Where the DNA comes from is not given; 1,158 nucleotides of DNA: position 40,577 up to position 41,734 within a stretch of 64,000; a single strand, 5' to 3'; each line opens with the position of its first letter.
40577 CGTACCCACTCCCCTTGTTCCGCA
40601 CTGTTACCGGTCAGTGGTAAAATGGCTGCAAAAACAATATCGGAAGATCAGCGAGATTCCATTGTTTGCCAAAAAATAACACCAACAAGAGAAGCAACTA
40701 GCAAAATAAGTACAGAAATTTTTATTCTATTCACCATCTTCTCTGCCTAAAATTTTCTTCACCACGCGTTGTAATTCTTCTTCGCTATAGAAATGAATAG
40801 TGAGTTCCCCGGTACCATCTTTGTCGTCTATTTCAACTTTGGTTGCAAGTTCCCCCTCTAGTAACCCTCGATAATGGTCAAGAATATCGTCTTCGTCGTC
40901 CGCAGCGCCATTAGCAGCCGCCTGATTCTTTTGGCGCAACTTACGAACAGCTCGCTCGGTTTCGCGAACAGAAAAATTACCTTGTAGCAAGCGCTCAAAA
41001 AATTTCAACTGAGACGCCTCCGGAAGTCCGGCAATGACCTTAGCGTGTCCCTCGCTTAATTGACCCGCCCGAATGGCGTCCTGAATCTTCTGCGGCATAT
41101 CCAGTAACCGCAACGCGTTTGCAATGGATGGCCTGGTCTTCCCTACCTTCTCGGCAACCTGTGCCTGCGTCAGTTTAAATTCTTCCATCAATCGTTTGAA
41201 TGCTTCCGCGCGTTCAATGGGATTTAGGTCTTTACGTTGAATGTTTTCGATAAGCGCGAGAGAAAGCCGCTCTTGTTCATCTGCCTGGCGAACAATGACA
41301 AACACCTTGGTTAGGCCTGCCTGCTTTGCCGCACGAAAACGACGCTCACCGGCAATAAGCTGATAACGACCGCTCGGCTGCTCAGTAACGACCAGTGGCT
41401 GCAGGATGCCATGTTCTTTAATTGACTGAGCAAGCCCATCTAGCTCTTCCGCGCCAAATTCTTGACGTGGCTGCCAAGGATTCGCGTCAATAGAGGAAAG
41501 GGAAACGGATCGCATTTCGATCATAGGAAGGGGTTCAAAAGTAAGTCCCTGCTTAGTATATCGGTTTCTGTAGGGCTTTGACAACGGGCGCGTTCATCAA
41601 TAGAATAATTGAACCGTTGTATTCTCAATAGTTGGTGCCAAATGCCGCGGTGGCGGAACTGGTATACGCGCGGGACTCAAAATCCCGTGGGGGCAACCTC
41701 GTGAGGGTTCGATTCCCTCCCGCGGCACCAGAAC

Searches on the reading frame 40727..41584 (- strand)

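Call 10: search_protein_families(library=pfam, proteins=[window:40727-41584:-], max_evalue=0.001)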
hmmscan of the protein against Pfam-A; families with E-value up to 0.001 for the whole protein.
window:40727-41584:- (285 aa): 4 families
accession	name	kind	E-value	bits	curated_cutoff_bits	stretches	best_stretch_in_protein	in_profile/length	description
PF17762.8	HTH_ParB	-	1.8e-36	124.8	22.6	1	118-217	1-101/102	ParB HTH domain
PF02195.25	ParB_N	-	6.3e-33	113.1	26.3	1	23-116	2-95/95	ParB N-terminal domain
PF23552.2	ParB_C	-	5.7e-06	26.1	23.8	1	243-278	13-49/50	ParB dimerisation domain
PF01381.28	HTH_3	-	0.00024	21.5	23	1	130-156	2-28/55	Helix-turn-helix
